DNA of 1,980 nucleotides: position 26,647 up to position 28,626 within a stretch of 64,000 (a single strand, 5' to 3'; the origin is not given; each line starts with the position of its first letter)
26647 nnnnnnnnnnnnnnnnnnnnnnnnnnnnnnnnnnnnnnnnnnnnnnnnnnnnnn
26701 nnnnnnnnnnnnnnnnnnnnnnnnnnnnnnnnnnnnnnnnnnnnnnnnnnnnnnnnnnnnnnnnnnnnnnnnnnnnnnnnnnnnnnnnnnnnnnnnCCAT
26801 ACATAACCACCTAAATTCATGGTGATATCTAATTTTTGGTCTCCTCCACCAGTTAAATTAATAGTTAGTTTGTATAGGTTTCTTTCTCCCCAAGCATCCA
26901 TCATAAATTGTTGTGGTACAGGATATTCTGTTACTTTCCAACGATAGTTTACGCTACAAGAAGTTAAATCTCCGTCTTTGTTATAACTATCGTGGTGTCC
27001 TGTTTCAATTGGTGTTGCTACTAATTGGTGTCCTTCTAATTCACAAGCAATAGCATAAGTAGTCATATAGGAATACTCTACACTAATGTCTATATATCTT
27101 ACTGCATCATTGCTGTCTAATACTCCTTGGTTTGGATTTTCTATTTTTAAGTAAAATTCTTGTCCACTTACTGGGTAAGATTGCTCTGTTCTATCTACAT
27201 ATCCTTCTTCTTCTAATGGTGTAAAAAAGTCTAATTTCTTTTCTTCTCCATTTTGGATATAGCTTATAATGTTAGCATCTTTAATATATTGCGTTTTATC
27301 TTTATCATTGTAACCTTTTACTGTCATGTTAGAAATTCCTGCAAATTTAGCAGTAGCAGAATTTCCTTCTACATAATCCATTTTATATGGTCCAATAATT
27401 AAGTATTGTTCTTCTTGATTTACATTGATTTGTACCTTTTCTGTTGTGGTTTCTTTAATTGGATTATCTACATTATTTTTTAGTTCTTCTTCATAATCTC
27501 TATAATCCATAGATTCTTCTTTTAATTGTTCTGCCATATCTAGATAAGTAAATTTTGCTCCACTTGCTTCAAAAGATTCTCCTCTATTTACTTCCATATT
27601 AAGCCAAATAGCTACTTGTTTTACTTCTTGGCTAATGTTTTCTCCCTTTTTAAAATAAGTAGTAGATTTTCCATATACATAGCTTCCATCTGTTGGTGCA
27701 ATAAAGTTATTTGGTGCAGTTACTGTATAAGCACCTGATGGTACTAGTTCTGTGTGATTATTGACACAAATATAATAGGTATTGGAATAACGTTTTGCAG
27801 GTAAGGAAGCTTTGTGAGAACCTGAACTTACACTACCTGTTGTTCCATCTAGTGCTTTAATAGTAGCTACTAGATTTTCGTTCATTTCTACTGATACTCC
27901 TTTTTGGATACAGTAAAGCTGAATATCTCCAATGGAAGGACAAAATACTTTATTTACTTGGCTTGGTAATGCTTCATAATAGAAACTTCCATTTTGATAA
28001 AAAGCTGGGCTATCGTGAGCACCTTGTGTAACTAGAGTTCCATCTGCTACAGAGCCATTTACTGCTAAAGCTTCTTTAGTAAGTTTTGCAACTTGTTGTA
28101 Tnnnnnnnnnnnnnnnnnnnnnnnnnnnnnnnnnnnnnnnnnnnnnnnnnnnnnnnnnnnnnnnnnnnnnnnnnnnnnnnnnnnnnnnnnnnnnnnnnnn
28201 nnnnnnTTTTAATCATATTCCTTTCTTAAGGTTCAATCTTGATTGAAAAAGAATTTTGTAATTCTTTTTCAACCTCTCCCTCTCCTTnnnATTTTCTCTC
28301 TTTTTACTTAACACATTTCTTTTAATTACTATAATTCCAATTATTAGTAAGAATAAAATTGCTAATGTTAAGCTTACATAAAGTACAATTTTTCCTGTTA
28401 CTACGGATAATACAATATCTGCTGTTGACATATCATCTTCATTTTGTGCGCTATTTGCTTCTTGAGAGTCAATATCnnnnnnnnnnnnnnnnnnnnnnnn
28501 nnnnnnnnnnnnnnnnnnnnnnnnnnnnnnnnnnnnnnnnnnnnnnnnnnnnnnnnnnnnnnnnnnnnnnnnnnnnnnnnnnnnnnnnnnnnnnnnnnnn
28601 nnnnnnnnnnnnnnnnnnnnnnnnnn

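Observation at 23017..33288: A two-gene giant adhesin module (~10.3 kb) is duplicated 3.4 kb away (36719-47339) with conserved architecture but diverged sequence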

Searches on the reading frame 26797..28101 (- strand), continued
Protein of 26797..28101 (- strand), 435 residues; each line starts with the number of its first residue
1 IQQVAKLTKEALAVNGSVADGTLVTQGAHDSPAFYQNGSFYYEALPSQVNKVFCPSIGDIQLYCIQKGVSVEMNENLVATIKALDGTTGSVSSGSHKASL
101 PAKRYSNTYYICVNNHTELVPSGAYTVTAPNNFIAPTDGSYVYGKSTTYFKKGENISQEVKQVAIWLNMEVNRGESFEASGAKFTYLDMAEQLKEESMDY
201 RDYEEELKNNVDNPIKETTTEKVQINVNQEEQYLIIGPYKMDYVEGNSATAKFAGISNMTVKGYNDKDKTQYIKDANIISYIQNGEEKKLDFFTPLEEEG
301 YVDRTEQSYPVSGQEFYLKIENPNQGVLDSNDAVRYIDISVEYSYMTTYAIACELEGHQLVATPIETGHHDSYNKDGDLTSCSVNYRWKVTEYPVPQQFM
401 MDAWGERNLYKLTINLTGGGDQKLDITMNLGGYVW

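Call 98: search_solved_structures(query=P0197, max_evalue=10, show_alignments=2)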
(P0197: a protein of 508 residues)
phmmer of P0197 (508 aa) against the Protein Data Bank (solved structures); distinct sequences matched with E-value up to 10: 0.

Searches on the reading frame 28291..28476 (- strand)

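Call 56: search_protein_families(library=ncbifam, proteins=[window:28291-28476:-], max_evalue=10)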
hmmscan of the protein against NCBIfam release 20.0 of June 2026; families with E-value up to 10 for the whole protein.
seq(62 aa): 1 family
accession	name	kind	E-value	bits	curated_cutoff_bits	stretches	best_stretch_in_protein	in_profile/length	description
NF040945.1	CCC_membrane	equivalog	0.015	15.6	65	1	12-51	44-80/99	CCC motif membrane protein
